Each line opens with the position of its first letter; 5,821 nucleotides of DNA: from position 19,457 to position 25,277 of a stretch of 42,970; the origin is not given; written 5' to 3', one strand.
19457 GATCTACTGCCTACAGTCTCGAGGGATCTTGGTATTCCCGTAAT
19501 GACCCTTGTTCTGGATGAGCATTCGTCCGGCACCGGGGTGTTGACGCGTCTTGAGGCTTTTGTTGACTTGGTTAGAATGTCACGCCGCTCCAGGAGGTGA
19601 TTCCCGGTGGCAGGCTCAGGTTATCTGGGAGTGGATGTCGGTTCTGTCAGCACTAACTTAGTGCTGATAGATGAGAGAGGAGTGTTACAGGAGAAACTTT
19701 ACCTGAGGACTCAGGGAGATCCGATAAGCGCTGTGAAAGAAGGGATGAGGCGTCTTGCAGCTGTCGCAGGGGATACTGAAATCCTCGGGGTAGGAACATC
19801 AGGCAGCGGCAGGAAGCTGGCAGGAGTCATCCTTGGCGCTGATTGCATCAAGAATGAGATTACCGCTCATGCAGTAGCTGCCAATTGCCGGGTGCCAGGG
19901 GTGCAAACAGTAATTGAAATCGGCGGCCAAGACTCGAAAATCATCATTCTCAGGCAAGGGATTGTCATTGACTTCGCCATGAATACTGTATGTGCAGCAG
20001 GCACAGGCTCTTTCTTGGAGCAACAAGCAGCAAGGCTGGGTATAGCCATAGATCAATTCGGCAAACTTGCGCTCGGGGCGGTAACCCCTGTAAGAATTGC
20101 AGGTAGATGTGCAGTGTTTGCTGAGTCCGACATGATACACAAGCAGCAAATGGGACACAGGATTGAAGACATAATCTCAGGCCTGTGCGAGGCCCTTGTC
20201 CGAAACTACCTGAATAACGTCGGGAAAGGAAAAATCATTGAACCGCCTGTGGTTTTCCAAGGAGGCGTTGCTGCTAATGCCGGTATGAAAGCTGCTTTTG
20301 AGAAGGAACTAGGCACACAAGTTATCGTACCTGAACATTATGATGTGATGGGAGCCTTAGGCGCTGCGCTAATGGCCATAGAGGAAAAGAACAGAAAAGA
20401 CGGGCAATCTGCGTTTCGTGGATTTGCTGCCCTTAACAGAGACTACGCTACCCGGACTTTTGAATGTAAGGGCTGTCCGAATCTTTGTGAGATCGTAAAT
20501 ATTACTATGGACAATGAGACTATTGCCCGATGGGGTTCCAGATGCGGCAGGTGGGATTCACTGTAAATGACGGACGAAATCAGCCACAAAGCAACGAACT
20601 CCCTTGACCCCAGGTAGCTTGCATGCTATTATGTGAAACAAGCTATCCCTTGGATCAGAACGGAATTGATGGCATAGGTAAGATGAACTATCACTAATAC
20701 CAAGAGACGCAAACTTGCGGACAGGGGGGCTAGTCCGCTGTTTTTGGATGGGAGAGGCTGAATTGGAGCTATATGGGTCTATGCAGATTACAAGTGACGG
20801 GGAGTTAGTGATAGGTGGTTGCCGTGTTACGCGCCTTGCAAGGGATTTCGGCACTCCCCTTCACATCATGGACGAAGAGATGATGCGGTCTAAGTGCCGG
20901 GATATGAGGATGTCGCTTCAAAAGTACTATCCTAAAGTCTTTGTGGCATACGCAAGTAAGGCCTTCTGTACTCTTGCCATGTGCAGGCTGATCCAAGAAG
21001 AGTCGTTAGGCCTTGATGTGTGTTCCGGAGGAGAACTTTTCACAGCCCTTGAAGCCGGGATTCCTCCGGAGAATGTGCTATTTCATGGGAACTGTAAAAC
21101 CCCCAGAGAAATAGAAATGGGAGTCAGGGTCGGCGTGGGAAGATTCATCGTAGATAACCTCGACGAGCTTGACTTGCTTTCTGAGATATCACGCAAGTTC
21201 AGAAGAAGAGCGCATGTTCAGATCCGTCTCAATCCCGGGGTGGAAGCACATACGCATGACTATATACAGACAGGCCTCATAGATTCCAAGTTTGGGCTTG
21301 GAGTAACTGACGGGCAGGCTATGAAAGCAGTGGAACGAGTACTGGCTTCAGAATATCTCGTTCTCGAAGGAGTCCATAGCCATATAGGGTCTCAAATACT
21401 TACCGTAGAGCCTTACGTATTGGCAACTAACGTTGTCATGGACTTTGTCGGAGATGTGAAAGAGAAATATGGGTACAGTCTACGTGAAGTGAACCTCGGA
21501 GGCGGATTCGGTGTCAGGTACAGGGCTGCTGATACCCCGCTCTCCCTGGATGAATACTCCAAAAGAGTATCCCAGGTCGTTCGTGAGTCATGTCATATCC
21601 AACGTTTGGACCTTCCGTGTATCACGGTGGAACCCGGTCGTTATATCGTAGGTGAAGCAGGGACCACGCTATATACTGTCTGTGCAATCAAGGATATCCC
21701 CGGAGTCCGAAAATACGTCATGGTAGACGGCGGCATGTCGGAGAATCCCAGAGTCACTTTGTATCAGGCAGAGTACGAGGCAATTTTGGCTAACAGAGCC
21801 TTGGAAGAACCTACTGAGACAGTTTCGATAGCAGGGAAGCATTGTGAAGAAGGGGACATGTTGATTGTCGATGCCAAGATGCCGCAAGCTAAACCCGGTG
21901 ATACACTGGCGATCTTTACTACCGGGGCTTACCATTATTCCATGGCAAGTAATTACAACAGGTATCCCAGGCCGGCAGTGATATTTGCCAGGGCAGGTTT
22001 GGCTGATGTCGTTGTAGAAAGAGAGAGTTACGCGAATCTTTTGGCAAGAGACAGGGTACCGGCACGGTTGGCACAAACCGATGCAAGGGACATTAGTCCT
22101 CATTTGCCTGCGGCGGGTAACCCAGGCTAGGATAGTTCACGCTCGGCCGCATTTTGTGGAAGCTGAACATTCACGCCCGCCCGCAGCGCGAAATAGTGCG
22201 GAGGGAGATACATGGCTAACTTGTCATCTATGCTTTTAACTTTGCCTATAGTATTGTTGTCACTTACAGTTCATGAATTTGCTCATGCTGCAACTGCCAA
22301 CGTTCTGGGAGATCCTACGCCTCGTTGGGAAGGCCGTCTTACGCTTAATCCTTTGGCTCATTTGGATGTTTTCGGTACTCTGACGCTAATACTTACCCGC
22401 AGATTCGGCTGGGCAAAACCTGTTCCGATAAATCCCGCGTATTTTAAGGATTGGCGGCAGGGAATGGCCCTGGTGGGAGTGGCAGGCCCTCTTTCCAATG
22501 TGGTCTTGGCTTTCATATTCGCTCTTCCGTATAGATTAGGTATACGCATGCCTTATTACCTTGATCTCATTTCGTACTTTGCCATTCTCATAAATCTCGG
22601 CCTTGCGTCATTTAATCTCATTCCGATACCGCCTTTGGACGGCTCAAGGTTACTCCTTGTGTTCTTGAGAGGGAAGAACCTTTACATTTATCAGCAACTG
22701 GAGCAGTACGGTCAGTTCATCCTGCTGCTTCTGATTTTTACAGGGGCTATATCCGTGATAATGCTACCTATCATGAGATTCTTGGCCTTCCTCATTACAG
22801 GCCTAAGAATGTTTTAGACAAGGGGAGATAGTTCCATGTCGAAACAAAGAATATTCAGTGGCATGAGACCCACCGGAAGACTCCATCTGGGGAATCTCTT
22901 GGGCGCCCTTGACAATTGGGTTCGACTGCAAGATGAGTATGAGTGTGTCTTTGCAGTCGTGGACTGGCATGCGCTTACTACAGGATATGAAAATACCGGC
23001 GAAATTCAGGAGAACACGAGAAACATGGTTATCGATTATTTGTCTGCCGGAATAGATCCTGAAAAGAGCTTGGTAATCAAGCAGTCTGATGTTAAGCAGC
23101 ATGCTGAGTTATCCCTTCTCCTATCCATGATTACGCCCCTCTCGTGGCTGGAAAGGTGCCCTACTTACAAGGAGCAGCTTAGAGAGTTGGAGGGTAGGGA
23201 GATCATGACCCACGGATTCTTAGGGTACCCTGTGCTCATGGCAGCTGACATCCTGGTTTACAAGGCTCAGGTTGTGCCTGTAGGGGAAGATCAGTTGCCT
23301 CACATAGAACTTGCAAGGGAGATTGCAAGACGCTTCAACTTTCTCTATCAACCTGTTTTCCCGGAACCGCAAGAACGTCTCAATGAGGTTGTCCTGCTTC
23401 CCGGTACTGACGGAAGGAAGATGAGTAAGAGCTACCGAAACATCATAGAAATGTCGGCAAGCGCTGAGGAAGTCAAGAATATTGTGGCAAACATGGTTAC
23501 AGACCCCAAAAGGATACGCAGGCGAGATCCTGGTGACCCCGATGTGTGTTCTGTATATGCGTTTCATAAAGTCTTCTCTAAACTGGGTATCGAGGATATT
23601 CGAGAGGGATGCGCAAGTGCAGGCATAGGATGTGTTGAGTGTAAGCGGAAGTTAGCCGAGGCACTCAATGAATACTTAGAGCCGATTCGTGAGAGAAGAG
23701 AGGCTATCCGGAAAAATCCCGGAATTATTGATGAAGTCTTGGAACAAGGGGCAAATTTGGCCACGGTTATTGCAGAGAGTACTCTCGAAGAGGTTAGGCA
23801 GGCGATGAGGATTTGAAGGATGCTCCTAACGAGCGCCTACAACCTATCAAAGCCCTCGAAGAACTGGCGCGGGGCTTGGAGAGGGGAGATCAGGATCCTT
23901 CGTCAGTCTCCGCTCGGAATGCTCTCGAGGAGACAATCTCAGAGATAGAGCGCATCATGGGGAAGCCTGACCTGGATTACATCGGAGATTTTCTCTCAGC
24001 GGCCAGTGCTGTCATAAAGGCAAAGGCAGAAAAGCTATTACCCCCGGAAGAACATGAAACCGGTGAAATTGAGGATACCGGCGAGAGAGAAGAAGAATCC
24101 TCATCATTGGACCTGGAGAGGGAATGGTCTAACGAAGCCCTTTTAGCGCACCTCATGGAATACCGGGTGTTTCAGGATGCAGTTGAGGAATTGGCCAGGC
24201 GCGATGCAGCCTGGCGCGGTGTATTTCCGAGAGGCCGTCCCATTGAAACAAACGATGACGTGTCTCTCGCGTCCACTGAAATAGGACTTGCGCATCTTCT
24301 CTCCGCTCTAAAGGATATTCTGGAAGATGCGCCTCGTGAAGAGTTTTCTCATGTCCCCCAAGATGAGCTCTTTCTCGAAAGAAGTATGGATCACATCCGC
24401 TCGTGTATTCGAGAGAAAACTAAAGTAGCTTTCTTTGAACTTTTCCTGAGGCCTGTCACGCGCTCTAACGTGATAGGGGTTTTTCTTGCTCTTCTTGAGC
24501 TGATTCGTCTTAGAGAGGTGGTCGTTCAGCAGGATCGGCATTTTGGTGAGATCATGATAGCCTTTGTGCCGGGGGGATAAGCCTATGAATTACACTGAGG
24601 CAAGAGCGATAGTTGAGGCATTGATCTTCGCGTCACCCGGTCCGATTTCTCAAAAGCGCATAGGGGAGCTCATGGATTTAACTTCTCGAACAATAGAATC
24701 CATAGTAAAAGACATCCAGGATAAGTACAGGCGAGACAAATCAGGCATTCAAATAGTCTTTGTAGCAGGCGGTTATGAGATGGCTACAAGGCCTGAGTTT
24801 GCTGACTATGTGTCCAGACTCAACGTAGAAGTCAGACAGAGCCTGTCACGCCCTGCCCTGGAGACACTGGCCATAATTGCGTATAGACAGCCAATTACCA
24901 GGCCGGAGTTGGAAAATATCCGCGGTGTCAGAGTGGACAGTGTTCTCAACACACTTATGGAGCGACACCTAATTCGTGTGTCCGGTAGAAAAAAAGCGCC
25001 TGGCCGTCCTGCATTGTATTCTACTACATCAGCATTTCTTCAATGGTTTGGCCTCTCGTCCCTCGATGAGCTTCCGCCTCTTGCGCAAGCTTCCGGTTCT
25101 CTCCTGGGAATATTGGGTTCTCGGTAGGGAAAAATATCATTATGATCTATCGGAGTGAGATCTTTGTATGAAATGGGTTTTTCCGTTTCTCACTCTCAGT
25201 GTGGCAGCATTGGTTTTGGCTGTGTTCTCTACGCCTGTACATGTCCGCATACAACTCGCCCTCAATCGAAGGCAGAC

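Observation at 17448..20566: Three-gene ATP-driven 'activase' redox module of unknown substrate in the spoVAE-lysA slot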

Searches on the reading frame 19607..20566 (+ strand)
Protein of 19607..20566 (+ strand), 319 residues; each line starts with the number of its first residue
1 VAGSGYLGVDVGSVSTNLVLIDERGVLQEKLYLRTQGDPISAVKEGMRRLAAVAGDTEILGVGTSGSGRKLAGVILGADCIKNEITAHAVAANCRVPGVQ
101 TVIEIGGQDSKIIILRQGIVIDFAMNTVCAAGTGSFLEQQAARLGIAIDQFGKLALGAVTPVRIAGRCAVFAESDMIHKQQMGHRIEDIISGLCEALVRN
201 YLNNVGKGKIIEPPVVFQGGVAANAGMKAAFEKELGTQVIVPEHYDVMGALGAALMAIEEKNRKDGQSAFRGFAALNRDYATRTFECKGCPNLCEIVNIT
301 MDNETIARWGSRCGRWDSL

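Call 3: search_protein_families(library=pfam, proteins=[window:19607-20566:+], max_evalue=0.01)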
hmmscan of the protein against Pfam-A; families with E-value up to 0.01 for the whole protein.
window:19607-20566:+ (319 aa): 1 family
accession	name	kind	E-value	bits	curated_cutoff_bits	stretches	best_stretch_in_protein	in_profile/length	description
PF01869.26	BcrAD_BadFG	-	3.4e-46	158.4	31.5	1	7-257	1-271/271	BadF/BadG/BcrA/BcrD ATPase family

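Call 4: search_protein_families(library=ncbifam, proteins=[window:19607-20566:+], max_evalue=0.01)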
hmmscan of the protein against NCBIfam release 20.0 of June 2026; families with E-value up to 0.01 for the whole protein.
window:19607-20566:+ (319 aa): 6 families
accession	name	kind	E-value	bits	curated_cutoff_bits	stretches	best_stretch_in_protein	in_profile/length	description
TIGR00241.1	CoA_E_activ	domain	6.3e-55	186.4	125.4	1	7-256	3-248/248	acyl-CoA dehydratase activase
TIGR03286.1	methan_mark_15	hypoth_equivalog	4.7e-36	124.6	455.75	1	7-257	147-401/404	methanogenesis marker 15 protein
TIGR02259.1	benz_CoA_red_A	equivalog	4.8e-28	98.1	578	1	73-226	242-396/432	benzoyl-CoA reductase subunit A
TIGR03192.1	benz_CoA_bzdQ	equivalog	4.1e-19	69.1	380.2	1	8-257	36-286/293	benzoyl-CoA reductase, bzd-type, subunit Q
TIGR02261.1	benz_CoA_red_D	equivalog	2e-18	66.5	312.85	1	8-256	5-261/262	benzoyl-CoA reductase subunit D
NF045551.1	GK_Pyrobac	equivalog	0.00048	19.5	500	1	6-66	2-57/294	ATP-dependent glucokinase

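Call 9: search_solved_structures(query=window:19607-20566:+, max_evalue=0.001)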
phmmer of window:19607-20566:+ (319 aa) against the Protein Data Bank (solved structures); distinct sequences matched with E-value up to 0.001: 5.
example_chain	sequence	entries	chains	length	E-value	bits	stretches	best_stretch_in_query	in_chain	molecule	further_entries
9gai_D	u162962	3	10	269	4.6e-38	134.3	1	8-260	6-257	3-methylbenzoyl-CoA reductase alpha subunit MbdQ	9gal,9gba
4eht_A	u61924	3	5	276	3.1e-35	125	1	7-271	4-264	Activator of 2-hydroxyisocaproyl-CoA dehydratase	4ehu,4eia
1hux_A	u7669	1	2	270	5e-32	114.4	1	7-260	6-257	ACTIVATOR OF (R)-2-HYDROXYGLUTARYL-COA DEHYDRATASE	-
7yyl_E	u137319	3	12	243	3.6e-25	92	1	6-259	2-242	Putative CoA-substrate-specific enzyme activase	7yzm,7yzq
9gai_C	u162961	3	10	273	1.3e-14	57.2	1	7-257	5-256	3-methylbenzoyl-CoA reductase delta subunit MbdP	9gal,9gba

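Call 85: search_solved_structures(query=window:19607-20566:+, max_evalue=1e-20, show_alignments=4)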
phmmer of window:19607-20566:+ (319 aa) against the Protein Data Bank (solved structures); distinct sequences matched with E-value up to 1e-20: 4.
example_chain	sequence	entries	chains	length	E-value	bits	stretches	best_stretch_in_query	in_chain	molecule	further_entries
9gai_D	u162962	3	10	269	4.6e-38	134.3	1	8-260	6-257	3-methylbenzoyl-CoA reductase alpha subunit MbdQ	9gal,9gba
4eht_A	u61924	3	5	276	3.1e-35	125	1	7-271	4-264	Activator of 2-hydroxyisocaproyl-CoA dehydratase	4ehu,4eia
1hux_A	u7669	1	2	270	5e-32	114.4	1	7-260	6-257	ACTIVATOR OF (R)-2-HYDROXYGLUTARYL-COA DEHYDRATASE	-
7yyl_E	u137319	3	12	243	3.6e-25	92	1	6-259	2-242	Putative CoA-substrate-specific enzyme activase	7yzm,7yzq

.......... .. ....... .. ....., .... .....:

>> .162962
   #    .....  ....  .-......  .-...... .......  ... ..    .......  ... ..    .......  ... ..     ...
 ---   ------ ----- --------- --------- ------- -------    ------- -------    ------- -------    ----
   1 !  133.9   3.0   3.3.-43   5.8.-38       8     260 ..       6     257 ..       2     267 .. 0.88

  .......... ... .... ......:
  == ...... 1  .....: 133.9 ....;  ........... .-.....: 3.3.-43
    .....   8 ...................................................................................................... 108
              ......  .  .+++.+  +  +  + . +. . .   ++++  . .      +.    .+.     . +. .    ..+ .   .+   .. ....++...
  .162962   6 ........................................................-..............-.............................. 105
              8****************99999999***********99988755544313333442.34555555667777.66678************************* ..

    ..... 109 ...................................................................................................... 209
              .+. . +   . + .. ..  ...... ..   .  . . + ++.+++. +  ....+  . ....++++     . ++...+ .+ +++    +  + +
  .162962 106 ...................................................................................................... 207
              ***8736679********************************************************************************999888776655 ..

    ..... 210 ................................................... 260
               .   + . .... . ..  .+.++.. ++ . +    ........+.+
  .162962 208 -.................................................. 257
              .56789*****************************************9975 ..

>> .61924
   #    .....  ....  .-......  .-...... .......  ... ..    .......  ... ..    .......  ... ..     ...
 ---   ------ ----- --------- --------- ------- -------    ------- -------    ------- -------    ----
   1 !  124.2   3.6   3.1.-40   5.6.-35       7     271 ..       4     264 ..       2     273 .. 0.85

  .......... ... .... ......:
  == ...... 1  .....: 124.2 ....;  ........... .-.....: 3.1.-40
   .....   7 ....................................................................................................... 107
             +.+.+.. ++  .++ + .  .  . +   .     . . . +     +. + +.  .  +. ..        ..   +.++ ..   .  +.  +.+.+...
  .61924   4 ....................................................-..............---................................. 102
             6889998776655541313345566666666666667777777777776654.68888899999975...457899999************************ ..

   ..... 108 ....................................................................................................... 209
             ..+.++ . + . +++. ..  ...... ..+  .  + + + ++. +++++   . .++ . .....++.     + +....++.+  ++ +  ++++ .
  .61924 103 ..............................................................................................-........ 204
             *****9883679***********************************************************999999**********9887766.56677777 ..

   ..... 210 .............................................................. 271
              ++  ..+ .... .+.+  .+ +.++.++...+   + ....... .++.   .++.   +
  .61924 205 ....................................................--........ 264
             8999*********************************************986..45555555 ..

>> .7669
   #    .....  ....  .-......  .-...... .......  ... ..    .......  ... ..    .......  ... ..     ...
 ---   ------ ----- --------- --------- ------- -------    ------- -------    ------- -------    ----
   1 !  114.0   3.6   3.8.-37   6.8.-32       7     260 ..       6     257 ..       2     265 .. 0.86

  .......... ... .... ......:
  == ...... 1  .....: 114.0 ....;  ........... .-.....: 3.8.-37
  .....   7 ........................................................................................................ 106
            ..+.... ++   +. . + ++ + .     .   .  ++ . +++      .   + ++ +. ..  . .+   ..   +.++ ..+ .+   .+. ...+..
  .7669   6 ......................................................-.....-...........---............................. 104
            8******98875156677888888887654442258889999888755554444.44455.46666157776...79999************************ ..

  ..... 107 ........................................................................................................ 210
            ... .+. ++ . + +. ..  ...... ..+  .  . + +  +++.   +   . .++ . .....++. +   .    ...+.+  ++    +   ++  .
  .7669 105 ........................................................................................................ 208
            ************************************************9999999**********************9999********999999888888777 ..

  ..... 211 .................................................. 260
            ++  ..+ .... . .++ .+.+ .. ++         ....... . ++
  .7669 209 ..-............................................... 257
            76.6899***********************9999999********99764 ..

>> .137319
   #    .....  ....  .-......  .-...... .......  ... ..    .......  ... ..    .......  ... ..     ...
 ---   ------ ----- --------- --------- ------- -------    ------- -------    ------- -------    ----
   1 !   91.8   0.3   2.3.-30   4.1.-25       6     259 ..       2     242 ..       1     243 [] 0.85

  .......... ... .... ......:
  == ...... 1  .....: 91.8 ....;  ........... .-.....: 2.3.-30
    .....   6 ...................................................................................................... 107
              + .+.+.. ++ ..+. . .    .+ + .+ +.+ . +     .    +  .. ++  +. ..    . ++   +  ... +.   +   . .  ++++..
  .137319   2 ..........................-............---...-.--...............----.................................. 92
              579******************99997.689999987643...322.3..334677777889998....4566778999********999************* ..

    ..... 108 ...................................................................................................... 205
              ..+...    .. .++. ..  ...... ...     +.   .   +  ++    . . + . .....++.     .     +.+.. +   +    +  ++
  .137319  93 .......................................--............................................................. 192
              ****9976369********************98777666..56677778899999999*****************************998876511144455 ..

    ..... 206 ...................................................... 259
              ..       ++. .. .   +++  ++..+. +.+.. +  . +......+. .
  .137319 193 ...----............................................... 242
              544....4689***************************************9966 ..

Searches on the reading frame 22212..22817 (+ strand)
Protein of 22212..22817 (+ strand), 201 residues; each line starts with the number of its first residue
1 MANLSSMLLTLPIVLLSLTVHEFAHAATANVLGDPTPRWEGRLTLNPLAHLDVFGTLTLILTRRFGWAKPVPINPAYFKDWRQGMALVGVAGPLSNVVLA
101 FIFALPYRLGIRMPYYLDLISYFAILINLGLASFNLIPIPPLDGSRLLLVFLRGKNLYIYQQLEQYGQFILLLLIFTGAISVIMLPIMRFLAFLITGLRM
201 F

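Call 71: search_protein_families(library=pfam, proteins=[window:22212-22817:+], max_evalue=0.00001)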
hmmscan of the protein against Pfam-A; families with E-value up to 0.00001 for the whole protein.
window:22212-22817:+ (201 aa): 1 family
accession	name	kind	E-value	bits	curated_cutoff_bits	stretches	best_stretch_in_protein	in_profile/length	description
PF02163.28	Peptidase_M50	-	1.1e-12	48.3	27.2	1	121-174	163-217/221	Peptidase family M50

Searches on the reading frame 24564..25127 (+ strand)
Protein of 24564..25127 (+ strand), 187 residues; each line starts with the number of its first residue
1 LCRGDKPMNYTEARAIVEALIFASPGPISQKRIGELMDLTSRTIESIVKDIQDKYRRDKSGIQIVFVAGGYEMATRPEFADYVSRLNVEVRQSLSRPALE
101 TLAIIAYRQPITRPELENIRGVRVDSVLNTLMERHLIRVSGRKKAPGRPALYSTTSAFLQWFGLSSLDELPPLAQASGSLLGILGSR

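Call 70: search_protein_families(library=pfam, proteins=[window:24564-25127:+], max_evalue=0.00001)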
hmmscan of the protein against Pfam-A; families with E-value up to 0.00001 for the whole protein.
window:24564-25127:+ (187 aa): 1 family
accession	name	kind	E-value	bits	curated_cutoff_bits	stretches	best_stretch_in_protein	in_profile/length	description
PF04079.22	SMC_ScpB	-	1.8e-56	190.6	27.4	1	15-173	1-160/160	Segregation and condensation complex subunit ScpB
